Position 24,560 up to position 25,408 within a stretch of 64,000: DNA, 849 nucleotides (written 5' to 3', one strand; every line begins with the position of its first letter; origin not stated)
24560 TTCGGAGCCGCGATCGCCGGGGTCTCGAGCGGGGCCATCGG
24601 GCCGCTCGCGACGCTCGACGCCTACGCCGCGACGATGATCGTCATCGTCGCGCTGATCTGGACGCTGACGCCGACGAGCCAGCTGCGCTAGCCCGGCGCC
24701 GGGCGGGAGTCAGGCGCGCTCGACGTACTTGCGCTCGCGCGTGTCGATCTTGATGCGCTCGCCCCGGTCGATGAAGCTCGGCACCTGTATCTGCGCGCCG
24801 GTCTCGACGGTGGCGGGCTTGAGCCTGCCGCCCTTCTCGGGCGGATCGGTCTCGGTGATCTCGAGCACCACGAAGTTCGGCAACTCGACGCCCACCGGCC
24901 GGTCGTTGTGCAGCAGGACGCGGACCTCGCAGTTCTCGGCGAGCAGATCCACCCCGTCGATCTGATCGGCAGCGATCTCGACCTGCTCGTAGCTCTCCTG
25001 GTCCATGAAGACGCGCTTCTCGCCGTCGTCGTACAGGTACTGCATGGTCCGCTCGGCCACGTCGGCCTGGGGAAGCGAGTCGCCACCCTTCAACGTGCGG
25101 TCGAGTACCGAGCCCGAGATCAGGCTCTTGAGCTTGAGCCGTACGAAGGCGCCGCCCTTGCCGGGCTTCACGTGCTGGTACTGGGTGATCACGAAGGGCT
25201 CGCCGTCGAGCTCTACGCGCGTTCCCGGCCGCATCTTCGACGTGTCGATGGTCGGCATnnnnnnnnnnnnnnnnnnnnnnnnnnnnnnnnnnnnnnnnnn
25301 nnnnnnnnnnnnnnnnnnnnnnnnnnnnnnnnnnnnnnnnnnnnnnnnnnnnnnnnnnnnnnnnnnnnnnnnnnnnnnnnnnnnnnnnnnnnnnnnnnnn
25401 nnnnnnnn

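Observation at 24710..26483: speH-speE-efp operon linked by overlapping stop/start codons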

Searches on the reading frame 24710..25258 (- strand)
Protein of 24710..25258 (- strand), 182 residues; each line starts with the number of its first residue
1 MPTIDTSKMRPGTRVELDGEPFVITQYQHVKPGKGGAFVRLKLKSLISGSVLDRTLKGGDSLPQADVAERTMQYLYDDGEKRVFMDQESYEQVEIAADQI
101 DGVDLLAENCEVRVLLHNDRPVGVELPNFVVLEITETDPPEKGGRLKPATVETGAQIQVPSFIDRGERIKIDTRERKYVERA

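Call 3: search_protein_families(library=pfam, proteins=[window:24710-25258:-])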
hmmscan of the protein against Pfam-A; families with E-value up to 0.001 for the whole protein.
window:24710-25258:- (182 aa): 3 families
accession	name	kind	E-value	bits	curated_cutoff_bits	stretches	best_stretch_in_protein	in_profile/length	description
PF08207.18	EFP_N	-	1.1e-22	80.2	23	1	6-62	2-58/58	Elongation factor P (EF-P) KOW-like domain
PF01132.26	EFP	-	4e-20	71.9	27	1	70-122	1-54/54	Elongation factor P (EF-P) OB domain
PF09285.17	Elong-fact-P_C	-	4.1e-20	71.7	25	1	130-181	1-56/56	Elongation factor P, C-terminal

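Call 4: search_protein_families(library=ncbifam, proteins=[window:24710-25258:-])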
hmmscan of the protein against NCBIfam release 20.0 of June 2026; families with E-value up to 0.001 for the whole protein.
window:24710-25258:- (182 aa): 7 families
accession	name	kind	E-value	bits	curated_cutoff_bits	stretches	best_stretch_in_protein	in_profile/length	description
NF001810.0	PRK00529.1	subfamily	9.9e-65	217.6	161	1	4-182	3-186/187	elongation factor P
TIGR00038.1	efp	equivalog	1.6e-64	216.9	185.8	1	5-182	2-184/184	elongation factor P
NF003392.1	PRK04542.1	equivalog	6.3e-38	130.6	216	1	7-182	4-187/187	elongation factor P-like protein EfpL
NF011175.0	PRK14578.1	equivalog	6.9e-37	126.7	301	1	5-182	3-187/187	elongation factor P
TIGR02178.1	yeiP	equivalog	1.3e-31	110.3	264.05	1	7-182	3-186/186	elongation factor P-like protein YeiP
NF009090.0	PRK12426.1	equivalog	1.3e-28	99.9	226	1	7-181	5-184/185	elongation factor P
NF003076.0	PRK03999.1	equivalog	7.6e-08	32.1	138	1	6-119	8-121/129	translation initiation factor IF-5A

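Call 5: find_encoding_contigs(protein=window:24710-25258:-, flank=10000, max_places=6)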
Protein window:24710-25258:- (182 aa): 1 contig read that carries it; 1 place shown.
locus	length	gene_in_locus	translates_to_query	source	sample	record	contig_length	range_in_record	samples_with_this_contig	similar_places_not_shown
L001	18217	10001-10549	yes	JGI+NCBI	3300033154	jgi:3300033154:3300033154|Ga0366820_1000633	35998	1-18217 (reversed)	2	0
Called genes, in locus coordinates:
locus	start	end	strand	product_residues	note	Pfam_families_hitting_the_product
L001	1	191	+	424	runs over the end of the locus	PF01743:PolyA_pol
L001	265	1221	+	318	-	PF02616:SMC_ScpA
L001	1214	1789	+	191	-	PF04079:SMC_ScpB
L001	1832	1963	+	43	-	-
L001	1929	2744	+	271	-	PF01479:S4, PF00849:PseudoU_synth_2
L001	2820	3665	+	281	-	-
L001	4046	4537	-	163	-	PF00188:CAP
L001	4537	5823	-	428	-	-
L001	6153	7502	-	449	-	PF07044:DUF1329, PF17131:TP_0789-like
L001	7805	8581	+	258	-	-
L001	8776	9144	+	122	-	PF02675:AdoMet_dc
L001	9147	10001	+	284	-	PF17284:Spermine_synt_N, PF01564:Spermine_synth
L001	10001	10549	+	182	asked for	PF08207:EFP_N, PF01132:EFP, PF09285:Elong-fact-P_C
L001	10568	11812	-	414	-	PF05977:MFS_3, PF07690:MFS_1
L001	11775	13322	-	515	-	PF01235:Na_Ala_symp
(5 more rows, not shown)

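Call 7: find_related_loci(query=window:24710-25258:-, collection=genome_contigs, flank=6000)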
Query window:24710-25258:- (182 aa) in genome_contigs; peptide patterns used: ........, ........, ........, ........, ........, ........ (x = any residue, [..] = any of these).
600 stretches matched a pattern (row limit reached: there are more); 595 encode a relative of the query (tblastn E <= 1e-3); the best 80 are kept; 80 distinct loci.
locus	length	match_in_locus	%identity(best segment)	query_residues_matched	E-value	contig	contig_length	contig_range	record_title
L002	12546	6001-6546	60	1-182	9e-76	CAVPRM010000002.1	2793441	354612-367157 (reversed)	MAG: uncultured delta proteobacterium isolate MFD10007.bin.2.43 genome assembly, contig: contig_21206, whole genome shot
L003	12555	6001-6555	52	3-182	3e-62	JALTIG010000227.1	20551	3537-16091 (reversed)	MAG: bacterium isolate S016_metabat2_scaf2bin.180 S016_NODE_562_length_20551_cov_2.740110, whole genome shotgun sequence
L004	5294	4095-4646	53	1-181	1e-59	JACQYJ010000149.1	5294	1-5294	MAG: Deltaproteobacteria bacterium isolate NC_groundwater_1538_Pr4_S-0.65um_48_7 SR1-18-Sp65_coassembly_scaffold_408931,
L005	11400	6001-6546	53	6-182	3e-59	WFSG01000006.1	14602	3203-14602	MAG: Deltaproteobacteria bacterium isolate S016_32 k151_14861, whole genome shotgun sequence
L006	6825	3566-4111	51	6-182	1e-58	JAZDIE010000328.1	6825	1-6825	MAG: Pseudomonadota bacterium isolate MEGAHIT-group-0.385 k141_10561795, whole genome shotgun sequence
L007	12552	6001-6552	52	4-182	6e-58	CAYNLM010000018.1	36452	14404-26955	MAG TPA_asm: uncultured Nitrospira sp. isolate SRP093762_co1_58 genome assembly, contig: NODE_703_length_36452_cov_8.743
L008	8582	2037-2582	51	6-182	2e-57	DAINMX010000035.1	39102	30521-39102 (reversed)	MAG TPA_asm: Myxococcota bacterium isolate CTOTU11650 NODE_557_length_39102_cov_8.682050, whole genome shotgun sequence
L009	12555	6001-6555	51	1-182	9e-57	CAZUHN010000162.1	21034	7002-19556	MAG TPA_asm: uncultured Nitrospinaceae bacterium isolate SRP260945_co2_144 genome assembly, contig: k141_2244933, whole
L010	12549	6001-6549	50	5-182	4e-56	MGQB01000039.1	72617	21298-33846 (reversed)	MAG: Deltaproteobacteria bacterium RBG_13_43_22 RBG_13_scaffold_98, whole genome shotgun sequence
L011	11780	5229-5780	50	4-182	7e-56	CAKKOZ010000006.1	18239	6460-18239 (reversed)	Nitrospiria bacterium isolate Hainich-H32-bin115-1 genome assembly, contig: H32-bin115_1_Hain_PNK108_H32_02um_1690_lengt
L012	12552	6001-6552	50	4-182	7e-56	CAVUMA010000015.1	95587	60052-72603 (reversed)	MAG: uncultured Nitrospiraceae bacterium isolate MFD06435.bin.2.125 genome assembly, contig: contig_62140, whole genome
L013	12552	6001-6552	48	4-182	1e-55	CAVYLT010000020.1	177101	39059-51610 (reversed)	MAG: Nitrospirota bacterium isolate MFD01299.bin.2.211 genome assembly, contig: contig_12974, whole genome shotgun seque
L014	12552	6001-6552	50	4-182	3e-55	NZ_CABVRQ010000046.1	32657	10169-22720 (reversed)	MAG: uncultured Nitrospira sp. isolate Nitrospira sp. RBC003, whole genome shotgun sequence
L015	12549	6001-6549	49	5-182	3e-55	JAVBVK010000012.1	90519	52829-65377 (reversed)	MAG: Desulfarculales bacterium isolate EPI_MAG_00306 c_000013793802, whole genome shotgun sequence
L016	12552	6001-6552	49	4-182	2e-55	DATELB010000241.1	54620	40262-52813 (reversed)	MAG TPA_asm: Nitrospira sp. isolate SMAG_U8905 k141_100647, whole genome shotgun sequence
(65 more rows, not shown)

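Call 10: find_homologous_proteins(query=window:24710-25258:-, max_evalue=1e-40)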
Query window:24710-25258:- (182 aa): 4447 proteins with E <= 1e-40 among 8000 candidates; the best 120 are listed.
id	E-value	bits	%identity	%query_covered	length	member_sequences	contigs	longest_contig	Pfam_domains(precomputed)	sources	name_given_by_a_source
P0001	3.4e-114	397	100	100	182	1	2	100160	PF09285.18,PF01132.28,PF08207.19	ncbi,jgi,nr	ncbi:MAG: elongation factor P [Deltaproteobacteria bacterium]|nr:elongation factor P [Deltaproteobac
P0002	1.1e-113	395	99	100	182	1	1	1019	PF09285.18,PF01132.28,PF08207.19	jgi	jgi:elongation factor P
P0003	2.2e-110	385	95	100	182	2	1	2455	PF09285.18,PF01132.28,PF08207.19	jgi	-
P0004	7.3e-105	367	91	100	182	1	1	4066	PF09285.18,PF01132.28,PF08207.19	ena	-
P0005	4.8e-102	357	88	100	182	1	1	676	PF09285.18,PF01132.28,PF08207.19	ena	-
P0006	6.4e-101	354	89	99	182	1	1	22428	PF09285.18,PF01132.28,PF08207.19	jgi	jgi:elongation factor P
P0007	9.5e-101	353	87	100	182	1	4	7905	PF09285.18,PF01132.28,PF08207.19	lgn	-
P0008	7.5e-100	350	88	99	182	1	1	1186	PF09285.18,PF01132.28,PF08207.19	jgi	-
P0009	3.3e-99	348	87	100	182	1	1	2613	PF09285.18,PF01132.28,PF08207.19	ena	-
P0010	2.2e-98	345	86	100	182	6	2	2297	PF09285.18,PF01132.28,PF08207.19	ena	-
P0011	5.0e-98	344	86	100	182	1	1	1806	PF09285.18,PF01132.28,PF08207.19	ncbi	-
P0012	1.2e-97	343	86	100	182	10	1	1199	PF09285.18,PF01132.28,PF08207.19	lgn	-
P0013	4.2e-97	341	85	100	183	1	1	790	PF09285.18,PF01132.28,PF08207.19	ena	-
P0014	1.6e-96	339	84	100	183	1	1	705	PF09285.18,PF01132.28,PF08207.19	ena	-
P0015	2.6e-96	339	86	100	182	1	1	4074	PF09285.18,PF01132.28,PF08207.19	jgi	-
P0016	3.6e-96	338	84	100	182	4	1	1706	PF09285.18,PF01132.28,PF08207.19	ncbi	-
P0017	4.8e-96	338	88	96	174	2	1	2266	PF09285.18,PF01132.28,PF08207.19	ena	-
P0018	4.4e-94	331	82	100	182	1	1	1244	PF09285.18,PF01132.28,PF08207.19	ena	-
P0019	2.7e-93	329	86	96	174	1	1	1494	PF09285.18,PF01132.28,PF08207.19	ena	-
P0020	1.0e-92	327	86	96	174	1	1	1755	PF09285.18,PF01132.28,PF08207.19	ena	-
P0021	6.0e-92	324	79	100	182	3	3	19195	PF09285.18,PF01132.28,PF08207.19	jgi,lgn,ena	jgi:elongation factor P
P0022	6.3e-91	321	79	100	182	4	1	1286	PF09285.18,PF01132.28,PF08207.19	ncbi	-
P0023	5.5e-89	315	76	99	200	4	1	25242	PF09285.18,PF01132.28,PF08207.19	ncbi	-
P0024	1.3e-88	314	76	98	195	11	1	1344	PF09285.18,PF01132.28,PF08207.19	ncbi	-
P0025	3.8e-88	312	76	99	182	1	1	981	PF09285.18,PF01132.28,PF08207.19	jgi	-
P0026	4.1e-88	312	74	99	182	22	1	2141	PF09285.18,PF01132.28,PF08207.19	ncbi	-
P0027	1.2e-87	311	76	100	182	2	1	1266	PF09285.18,PF01132.28,PF08207.19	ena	-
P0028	2.5e-87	309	74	99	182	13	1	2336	PF09285.18,PF01132.28,PF08207.19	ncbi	-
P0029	3.0e-87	309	75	100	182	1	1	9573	PF09285.18,PF01132.28,PF08207.19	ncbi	-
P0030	4.3e-87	309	76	100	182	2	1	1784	PF09285.18,PF01132.28,PF08207.19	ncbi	-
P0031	6.2e-87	308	74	100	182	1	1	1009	PF09285.18,PF01132.28,PF08207.19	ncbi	-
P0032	7.2e-87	308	76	100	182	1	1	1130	PF09285.18,PF01132.28,PF08207.19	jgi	jgi:elongation factor P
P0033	1.6e-86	307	74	100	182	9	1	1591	PF09285.18,PF01132.28,PF08207.19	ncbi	-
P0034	1.8e-86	307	75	99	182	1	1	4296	PF09285.18,PF01132.28,PF08207.19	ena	-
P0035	3.2e-86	306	76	100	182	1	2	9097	PF09285.18,PF01132.28,PF08207.19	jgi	jgi:elongation factor P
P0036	8.3e-86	304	74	99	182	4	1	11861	PF09285.18,PF01132.28,PF08207.19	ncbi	ncbi:MAG: elongation factor P [Myxococcota bacterium]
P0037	8.4e-86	304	76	98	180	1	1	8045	PF09285.18,PF01132.28,PF08207.19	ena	-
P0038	2.5e-85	303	74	100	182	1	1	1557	PF09285.18,PF01132.28,PF08207.19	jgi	jgi:elongation factor P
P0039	2.9e-85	303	76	96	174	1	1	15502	PF09285.18,PF01132.28,PF08207.19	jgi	jgi:elongation factor P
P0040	6.5e-85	302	72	100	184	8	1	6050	PF09285.18,PF01132.28,PF08207.19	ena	-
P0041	7.6e-85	301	74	100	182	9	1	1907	PF09285.18,PF01132.28,PF08207.19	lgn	-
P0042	1.3e-84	301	74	100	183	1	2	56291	PF09285.18,PF01132.28,PF08207.19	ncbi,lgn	-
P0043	7.2e-84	298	71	100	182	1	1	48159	PF09285.18,PF01132.28,PF08207.19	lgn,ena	-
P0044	8.0e-84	298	74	100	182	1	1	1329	PF09285.18,PF01132.28,PF08207.19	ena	-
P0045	9.6e-84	298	76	96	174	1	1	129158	PF09285.18,PF01132.28,PF08207.19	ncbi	-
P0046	1.2e-83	297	73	100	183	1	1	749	PF09285.18,PF01132.28,PF08207.19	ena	-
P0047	1.5e-83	297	73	100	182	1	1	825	PF09285.18,PF01132.28,PF08207.19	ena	-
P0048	1.6e-83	297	75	100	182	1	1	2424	PF09285.18,PF01132.28,PF08207.19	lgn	-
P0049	5.1e-83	295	78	96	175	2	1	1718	PF09285.18,PF01132.28,PF08207.19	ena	-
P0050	5.6e-83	295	74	100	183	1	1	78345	PF09285.18,PF01132.28,PF08207.19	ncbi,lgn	ncbi:MAG: elongation factor P [Myxococcota bacterium]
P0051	7.1e-83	295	72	99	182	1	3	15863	PF09285.18,PF01132.28,PF08207.19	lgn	-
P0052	8.9e-83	295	74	100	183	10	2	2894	PF09285.18,PF01132.28,PF08207.19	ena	-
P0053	9.8e-83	294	89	84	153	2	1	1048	PF09285.18,PF01132.28,PF08207.19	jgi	jgi:elongation factor P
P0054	2.8e-82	293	74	96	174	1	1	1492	PF09285.18,PF01132.28,PF08207.19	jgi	jgi:elongation factor P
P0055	2.9e-82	293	71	100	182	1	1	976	PF09285.18,PF01132.28,PF08207.19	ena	-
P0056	4.1e-82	292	72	100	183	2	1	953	PF09285.18,PF01132.28,PF08207.19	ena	-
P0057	4.3e-82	292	73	100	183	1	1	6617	PF09285.18,PF01132.28,PF08207.19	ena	-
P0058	1.1e-81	291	71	100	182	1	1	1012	PF09285.18,PF01132.28,PF08207.19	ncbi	-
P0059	1.2e-81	291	69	100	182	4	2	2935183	PF09285.18,PF01132.28,PF08207.19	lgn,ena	-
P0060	1.3e-81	291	72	100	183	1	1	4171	PF09285.18,PF01132.28,PF08207.19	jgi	jgi:elongation factor P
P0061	1.4e-81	291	73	100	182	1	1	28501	PF09285.18,PF01132.28,PF08207.19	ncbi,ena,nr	ncbi:MAG: elongation factor P [Proteobacteria bacterium]|nr:elongation factor P [Pseudomonadota bact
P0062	3.1e-81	290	72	100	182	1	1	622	PF09285.18,PF01132.28,PF08207.19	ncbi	-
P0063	3.2e-81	290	74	100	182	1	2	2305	PF09285.18,PF01132.28,PF08207.19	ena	-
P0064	3.4e-81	289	69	98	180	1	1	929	PF09285.18,PF01132.28,PF08207.19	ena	-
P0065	4.7e-81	289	72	100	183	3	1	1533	PF09285.18,PF01132.28,PF08207.19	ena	-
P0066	6.2e-81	289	74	96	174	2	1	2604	PF09285.18,PF01132.28,PF08207.19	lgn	-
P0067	2.7e-80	287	70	100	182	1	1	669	PF09285.18,PF01132.28,PF08207.19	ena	-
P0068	2.5e-79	283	69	100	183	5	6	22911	PF09285.18,PF01132.28,PF08207.19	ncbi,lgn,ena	-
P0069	3.0e-79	283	71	100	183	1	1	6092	PF09285.18,PF01132.28,PF08207.19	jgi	jgi:elongation factor P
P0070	1.2e-78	281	75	96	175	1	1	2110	PF09285.18,PF01132.28,PF08207.19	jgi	jgi:elongation factor P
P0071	1.6e-78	281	70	100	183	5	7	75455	PF09285.18,PF01132.28,PF08207.19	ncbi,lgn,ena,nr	ncbi:MAG: elongation factor P [Myxococcales bacterium]|nr:elongation factor P [Myxococcales bacteriu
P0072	3.0e-78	280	72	100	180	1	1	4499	PF09285.18,PF01132.28,PF08207.19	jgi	-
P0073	3.7e-78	280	69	100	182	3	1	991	PF09285.18,PF01132.28,PF08207.19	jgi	jgi:elongation factor P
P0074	3.8e-78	280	72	100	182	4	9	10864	PF09285.18,PF01132.28,PF08207.19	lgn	-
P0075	9.8e-78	278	71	100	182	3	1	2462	PF09285.18,PF01132.28,PF08207.19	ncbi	-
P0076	3.1e-77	277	68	100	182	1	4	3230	PF09285.18,PF01132.28,PF08207.19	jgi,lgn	jgi:elongation factor P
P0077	4.3e-77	276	68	100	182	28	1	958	PF09285.18,PF01132.28,PF08207.19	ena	-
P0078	5.4e-77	276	69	100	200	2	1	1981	PF09285.18,PF01132.28,PF08207.19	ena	-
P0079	6.3e-77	276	67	100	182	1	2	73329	PF09285.18,PF01132.28,PF08207.19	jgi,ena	-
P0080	7.2e-77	275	69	100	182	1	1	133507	PF09285.18,PF01132.28,PF08207.19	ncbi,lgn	ncbi:MAG: elongation factor P [Myxococcota bacterium]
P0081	1.2e-76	275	68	100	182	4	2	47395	PF09285.18,PF01132.28,PF08207.19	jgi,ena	jgi:elongation factor P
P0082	3.0e-76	273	67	100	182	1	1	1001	PF09285.18,PF01132.28,PF08207.19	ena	-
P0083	6.3e-76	272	66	100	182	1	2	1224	PF09285.18,PF01132.28,PF08207.19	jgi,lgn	jgi:elongation factor P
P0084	6.4e-76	272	66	100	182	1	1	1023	PF09285.18,PF01132.28,PF08207.19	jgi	jgi:elongation factor P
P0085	7.1e-76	272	68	100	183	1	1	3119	PF09285.18,PF01132.28,PF08207.19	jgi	-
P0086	1.1e-75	271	66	100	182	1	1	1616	PF09285.18,PF01132.28,PF08207.19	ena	-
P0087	1.2e-75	271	65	100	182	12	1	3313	PF09285.18,PF01132.28,PF08207.19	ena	-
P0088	1.8e-75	271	70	100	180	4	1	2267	PF09285.18,PF01132.28,PF08207.19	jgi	jgi:elongation factor P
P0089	2.1e-75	271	67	99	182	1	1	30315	PF09285.18,PF01132.28,PF08207.19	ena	-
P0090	4.3e-75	270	65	100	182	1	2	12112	PF09285.18,PF01132.28,PF08207.19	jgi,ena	-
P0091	6.2e-75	269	65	100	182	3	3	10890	PF09285.18,PF01132.28,PF08207.19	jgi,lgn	jgi:elongation factor P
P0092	8.6e-75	269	74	93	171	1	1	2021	PF09285.18,PF01132.28,PF08207.19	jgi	jgi:elongation factor P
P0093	9.1e-75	269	64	98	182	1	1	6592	PF09285.18,PF01132.28,PF08207.19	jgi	jgi:elongation factor P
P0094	1.6e-74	268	68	100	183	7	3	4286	PF09285.18,PF01132.28,PF08207.19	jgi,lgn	jgi:elongation factor P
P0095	1.6e-74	268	68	100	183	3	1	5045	PF09285.18,PF01132.28,PF08207.19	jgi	jgi:elongation factor P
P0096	2.1e-74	267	64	100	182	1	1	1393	PF09285.18,PF01132.28,PF08207.19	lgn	-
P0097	3.0e-74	267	64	99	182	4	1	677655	PF09285.18,PF01132.28,PF08207.19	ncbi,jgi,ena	-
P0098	5.0e-74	266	65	100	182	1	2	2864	PF09285.18,PF01132.28,PF08207.19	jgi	jgi:elongation factor P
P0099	6.6e-74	266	65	100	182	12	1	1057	PF09285.18,PF01132.28,PF08207.19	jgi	-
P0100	3.3e-73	263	63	100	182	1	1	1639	PF09285.18,PF01132.28,PF08207.19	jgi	-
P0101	3.4e-73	263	64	100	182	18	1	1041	PF09285.18,PF01132.28,PF08207.19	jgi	-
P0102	4.3e-73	263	64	100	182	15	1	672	PF09285.18,PF01132.28,PF08207.19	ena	-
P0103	5.4e-73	263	65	100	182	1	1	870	PF09285.18,PF01132.28,PF08207.19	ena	-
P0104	6.1e-73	263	63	100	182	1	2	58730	PF09285.18,PF01132.28,PF08207.19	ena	-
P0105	6.6e-73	262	63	100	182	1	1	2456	PF09285.18,PF01132.28,PF08207.19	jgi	jgi:elongation factor P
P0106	6.7e-73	262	63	100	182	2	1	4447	PF09285.18,PF01132.28,PF08207.19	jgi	jgi:elongation factor P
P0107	8.8e-73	262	62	100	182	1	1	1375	PF09285.18,PF01132.28,PF08207.19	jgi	-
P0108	1.0e-72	262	70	96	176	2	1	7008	PF09285.18,PF01132.28,PF08207.19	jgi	-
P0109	1.3e-72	261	64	100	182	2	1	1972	PF09285.18,PF01132.28,PF08207.19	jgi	jgi:elongation factor P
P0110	1.5e-72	261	67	100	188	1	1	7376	PF09285.18,PF01132.28,PF08207.19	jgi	jgi:elongation factor P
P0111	1.6e-72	261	69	96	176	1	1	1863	PF09285.18,PF01132.28,PF08207.19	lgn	-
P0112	4.4e-72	260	62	100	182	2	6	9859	PF09285.18,PF01132.28,PF08207.19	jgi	jgi:elongation factor P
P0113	1.2e-71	258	62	100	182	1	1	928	PF09285.18,PF01132.28,PF08207.19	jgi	-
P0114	2.2e-71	257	64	100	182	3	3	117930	PF09285.18,PF01132.28,PF08207.19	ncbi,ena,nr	ncbi:MAG TPA: elongation factor P [Myxococcota bacterium]|nr:elongation factor P [Myxococcota bacter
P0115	2.7e-71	257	75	84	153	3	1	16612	PF09285.18,PF01132.28,PF08207.19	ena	-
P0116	4.2e-71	257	63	100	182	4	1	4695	PF09285.18,PF01132.28,PF08207.19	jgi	jgi:elongation factor P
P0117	9.5e-71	255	62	99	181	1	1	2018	PF09285.18,PF01132.28,PF08207.19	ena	-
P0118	1.5e-70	255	68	96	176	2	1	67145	PF09285.18,PF01132.28,PF08207.19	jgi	-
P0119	2.7e-70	254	73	88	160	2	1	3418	PF09285.18,PF01132.28,PF08207.19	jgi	jgi:elongation factor P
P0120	7.6e-70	252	62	100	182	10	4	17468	PF09285.18,PF01132.28,PF08207.19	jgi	jgi:elongation factor P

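Call 11: find_related_loci(query=window:24710-25258:-, collection=metagenome_contigs, flank=5000)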
Query window:24710-25258:- (182 aa) in metagenome_contigs; peptide patterns used: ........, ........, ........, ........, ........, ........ (x = any residue, [..] = any of these).
600 stretches matched a pattern (row limit reached: there are more); 596 encode a relative of the query (tblastn E <= 1e-3); the best 80 are kept; 80 distinct loci.
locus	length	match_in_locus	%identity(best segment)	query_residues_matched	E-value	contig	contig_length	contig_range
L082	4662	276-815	79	1-180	4e-97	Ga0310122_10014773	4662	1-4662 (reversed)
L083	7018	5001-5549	70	1-182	4e-86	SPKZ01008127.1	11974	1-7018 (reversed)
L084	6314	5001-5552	51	3-181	8e-61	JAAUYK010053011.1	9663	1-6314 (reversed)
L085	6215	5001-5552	53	4-182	3e-60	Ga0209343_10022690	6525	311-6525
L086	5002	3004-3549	53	6-182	4e-59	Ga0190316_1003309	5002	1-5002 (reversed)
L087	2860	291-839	50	4-181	7e-59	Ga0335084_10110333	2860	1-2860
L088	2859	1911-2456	49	6-182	2e-58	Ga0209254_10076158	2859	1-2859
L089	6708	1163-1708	52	6-182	3e-58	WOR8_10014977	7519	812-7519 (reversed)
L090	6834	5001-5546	52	6-182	1e-57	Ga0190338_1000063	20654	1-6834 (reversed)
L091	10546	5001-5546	51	6-182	3e-57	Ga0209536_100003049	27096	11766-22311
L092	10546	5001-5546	51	6-182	3e-57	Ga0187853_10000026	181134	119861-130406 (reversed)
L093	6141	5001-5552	51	4-182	6e-57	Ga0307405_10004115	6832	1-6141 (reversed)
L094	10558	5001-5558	51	2-182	5e-57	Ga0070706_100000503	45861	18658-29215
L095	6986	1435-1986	48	3-181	3e-57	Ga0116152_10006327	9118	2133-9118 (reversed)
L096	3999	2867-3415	50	4-181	9e-57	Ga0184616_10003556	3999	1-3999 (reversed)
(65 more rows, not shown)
